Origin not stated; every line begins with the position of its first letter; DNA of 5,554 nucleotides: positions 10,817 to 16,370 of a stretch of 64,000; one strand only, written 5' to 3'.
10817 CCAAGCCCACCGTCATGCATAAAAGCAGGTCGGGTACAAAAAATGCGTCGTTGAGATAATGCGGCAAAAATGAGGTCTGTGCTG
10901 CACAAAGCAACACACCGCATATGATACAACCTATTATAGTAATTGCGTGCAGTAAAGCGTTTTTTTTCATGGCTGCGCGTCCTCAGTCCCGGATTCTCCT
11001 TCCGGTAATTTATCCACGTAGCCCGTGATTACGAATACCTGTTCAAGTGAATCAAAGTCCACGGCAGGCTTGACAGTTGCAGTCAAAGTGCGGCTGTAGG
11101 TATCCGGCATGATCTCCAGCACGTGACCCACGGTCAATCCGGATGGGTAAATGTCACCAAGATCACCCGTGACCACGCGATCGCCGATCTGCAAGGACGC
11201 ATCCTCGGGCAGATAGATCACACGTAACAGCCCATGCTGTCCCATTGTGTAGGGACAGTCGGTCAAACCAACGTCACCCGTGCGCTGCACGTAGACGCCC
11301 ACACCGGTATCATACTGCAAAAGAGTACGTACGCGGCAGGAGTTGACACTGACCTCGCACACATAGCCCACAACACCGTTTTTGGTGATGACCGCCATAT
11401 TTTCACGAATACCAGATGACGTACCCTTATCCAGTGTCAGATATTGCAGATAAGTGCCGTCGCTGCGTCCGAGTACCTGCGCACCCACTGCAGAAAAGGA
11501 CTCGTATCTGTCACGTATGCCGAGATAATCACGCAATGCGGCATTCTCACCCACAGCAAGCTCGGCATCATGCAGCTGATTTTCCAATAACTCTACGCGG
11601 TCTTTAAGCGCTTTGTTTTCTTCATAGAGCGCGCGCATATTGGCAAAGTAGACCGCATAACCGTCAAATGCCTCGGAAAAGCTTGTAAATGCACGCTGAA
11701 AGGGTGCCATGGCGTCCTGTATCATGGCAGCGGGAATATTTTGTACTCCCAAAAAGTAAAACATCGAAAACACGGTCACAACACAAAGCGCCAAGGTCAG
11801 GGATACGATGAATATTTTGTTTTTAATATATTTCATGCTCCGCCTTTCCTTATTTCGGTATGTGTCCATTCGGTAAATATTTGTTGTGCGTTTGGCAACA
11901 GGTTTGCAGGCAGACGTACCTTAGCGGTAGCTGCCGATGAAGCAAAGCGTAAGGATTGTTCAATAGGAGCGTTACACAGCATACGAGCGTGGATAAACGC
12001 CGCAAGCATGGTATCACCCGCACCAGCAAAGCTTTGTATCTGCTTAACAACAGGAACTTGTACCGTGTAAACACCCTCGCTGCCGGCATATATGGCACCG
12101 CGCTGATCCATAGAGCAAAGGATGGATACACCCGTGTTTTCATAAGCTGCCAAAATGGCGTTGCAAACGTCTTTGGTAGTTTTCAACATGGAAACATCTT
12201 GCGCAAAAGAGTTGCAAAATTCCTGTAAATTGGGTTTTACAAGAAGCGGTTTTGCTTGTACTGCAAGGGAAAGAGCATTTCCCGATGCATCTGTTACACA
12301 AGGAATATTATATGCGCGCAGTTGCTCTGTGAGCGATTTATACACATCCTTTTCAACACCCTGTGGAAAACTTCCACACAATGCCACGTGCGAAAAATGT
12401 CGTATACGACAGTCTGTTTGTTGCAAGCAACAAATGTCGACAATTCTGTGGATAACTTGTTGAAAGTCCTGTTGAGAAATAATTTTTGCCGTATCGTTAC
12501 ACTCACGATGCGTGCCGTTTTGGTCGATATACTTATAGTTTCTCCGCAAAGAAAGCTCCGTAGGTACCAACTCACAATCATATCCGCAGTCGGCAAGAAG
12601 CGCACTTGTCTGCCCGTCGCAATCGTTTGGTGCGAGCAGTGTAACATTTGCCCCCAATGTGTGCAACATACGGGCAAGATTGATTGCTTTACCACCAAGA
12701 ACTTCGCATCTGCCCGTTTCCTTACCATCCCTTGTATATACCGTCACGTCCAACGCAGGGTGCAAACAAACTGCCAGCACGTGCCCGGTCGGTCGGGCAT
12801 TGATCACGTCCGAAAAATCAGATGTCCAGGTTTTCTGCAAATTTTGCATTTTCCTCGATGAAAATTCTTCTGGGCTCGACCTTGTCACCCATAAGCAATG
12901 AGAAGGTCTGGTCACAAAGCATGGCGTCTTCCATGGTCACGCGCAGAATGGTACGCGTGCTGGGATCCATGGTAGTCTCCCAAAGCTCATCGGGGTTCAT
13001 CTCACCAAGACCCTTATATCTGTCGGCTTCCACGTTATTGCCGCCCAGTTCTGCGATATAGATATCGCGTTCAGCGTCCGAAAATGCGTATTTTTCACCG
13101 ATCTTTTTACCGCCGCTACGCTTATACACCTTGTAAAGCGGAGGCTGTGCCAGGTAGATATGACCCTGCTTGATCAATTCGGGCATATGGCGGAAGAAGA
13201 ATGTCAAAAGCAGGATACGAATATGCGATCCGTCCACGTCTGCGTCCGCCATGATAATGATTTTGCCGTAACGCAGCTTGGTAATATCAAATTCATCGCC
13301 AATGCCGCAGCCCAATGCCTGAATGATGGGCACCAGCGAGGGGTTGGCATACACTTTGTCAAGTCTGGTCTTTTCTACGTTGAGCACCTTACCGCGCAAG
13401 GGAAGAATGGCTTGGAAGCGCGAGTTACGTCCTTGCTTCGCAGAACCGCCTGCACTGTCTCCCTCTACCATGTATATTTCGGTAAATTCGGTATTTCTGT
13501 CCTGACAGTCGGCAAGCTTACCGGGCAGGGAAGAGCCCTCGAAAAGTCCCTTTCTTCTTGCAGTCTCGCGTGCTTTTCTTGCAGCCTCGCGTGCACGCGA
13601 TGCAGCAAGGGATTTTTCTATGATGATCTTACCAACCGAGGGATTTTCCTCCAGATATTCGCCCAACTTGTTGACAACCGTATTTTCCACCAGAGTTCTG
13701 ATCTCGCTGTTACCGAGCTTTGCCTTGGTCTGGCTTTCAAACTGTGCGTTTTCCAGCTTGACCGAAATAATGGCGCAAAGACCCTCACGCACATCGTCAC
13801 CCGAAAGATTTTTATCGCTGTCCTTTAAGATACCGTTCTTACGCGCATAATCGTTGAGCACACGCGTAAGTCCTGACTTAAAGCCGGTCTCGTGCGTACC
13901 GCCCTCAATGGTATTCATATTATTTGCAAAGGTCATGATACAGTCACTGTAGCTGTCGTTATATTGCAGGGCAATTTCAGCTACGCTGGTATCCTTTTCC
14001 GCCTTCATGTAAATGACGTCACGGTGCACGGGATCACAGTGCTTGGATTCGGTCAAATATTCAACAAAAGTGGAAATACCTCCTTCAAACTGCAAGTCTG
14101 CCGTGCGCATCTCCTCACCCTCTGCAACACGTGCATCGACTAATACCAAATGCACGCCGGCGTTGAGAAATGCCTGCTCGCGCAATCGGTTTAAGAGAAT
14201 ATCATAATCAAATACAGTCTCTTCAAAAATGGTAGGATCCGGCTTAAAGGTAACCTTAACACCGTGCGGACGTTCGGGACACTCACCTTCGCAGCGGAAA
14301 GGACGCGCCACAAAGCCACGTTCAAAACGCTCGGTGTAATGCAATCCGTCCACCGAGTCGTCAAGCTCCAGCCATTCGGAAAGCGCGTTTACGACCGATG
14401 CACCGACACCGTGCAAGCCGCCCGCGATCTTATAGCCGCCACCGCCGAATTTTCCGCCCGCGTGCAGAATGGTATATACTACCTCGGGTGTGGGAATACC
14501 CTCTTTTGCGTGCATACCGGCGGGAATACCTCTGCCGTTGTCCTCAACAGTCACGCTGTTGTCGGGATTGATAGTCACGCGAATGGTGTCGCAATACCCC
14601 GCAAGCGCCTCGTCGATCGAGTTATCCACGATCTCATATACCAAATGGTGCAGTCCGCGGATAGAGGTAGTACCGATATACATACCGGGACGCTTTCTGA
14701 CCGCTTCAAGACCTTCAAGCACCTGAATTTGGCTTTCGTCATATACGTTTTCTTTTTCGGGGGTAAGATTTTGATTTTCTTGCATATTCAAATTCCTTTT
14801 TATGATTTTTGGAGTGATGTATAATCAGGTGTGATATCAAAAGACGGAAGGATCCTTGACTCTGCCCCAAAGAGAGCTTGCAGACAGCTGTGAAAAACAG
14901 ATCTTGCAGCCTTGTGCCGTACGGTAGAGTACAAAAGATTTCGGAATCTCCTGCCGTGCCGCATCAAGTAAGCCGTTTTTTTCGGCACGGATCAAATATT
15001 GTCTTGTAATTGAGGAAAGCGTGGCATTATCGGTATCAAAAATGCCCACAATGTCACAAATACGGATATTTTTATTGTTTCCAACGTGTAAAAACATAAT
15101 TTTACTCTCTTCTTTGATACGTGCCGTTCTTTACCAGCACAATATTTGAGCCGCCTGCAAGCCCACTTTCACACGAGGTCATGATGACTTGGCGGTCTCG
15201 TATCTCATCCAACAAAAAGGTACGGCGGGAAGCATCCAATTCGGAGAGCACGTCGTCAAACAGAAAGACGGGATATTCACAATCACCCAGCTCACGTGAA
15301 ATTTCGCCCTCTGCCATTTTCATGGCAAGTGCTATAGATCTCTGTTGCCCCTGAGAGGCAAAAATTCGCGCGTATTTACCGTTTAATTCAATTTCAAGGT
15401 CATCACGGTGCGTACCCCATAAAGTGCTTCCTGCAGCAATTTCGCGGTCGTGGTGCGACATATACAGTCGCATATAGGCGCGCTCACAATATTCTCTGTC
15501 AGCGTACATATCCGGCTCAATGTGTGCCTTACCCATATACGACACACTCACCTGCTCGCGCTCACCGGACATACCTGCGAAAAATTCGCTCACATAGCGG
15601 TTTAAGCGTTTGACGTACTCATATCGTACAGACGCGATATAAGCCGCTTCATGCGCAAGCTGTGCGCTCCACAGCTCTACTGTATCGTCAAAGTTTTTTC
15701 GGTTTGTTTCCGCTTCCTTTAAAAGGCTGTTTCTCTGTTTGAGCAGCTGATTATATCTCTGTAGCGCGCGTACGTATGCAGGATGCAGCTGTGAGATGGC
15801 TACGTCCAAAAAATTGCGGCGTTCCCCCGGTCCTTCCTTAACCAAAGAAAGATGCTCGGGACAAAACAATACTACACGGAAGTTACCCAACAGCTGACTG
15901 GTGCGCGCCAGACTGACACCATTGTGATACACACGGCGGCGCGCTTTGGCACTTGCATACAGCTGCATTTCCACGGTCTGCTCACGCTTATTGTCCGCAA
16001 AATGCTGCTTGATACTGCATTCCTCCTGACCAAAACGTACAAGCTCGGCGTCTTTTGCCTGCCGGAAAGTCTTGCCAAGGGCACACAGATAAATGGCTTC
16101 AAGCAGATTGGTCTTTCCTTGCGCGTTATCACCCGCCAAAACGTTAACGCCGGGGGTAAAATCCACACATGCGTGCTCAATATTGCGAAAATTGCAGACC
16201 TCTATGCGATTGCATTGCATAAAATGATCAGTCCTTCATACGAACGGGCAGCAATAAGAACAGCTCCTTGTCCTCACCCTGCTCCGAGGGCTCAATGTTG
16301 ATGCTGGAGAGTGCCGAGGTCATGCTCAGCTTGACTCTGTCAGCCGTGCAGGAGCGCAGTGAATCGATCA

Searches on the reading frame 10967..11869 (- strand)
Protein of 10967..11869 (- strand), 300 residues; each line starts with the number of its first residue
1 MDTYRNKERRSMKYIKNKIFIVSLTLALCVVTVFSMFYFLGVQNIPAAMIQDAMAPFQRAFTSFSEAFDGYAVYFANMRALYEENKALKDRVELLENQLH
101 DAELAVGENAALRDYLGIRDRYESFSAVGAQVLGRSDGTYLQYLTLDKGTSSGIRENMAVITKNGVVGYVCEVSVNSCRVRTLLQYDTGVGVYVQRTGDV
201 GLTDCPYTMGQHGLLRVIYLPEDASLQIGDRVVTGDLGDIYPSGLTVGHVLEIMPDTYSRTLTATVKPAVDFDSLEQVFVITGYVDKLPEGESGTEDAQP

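Call 40: search_protein_families(library=pfam, proteins=[window:10967-11869:-], max_evalue=0.001)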
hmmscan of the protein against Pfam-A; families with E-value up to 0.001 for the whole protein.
window:10967-11869:- (300 aa): 1 family
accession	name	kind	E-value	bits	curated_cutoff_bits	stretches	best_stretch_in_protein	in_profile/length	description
PF04085.20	MreC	-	3.1e-40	137.8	28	1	132-282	1-147/147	Rod shape-determining protein MreC, barrel core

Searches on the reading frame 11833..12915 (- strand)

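Call 40: search_protein_families(library=pfam, proteins=[window:11833-12915:-], max_evalue=0.001)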
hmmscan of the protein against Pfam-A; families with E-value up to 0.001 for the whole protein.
window:11833-12915:- (360 aa): 1 family
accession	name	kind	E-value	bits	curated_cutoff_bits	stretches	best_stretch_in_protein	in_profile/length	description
PF00294.29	PfkB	-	9.4e-23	81.4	25.8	1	72-334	34-291/302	pfkB family carbohydrate kinase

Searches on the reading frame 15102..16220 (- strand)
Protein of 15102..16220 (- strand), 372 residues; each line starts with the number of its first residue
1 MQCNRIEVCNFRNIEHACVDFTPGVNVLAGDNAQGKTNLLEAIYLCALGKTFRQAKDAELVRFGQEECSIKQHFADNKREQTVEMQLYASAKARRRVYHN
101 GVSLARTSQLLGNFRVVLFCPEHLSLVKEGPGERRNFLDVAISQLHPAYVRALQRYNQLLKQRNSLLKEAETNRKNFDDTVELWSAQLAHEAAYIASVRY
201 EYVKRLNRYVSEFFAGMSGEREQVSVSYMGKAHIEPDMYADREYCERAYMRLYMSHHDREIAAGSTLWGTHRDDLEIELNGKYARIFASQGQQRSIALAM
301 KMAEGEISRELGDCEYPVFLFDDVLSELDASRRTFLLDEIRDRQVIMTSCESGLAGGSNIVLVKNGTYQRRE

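Call 40: search_protein_families(library=pfam, proteins=[window:15102-16220:-], max_evalue=0.001)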
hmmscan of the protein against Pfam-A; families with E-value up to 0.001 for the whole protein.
window:15102-16220:- (372 aa): 5 families
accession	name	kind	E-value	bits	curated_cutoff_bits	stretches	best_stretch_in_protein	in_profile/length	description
PF02463.25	SMC_N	-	1.2e-17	64.6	40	1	4-353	3-200/220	RecF/RecN/SMC N terminal domain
PF13476.12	AAA_23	-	3.4e-11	44.6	27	1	5-93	1-85/201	AAA domain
PF13175.12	AAA_15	-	6.7e-11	42.9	32.1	1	1-82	1-72/374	AAA ATPase domain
PF13304.12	AAA_21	-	9.7e-07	29.6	27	1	25-348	1-296/304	AAA domain, putative AbiEii toxin, Type IV TA system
PF11398.14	DUF2813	-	0.00071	19.5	21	0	1-46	1-45/372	Protein of unknown function (DUF2813)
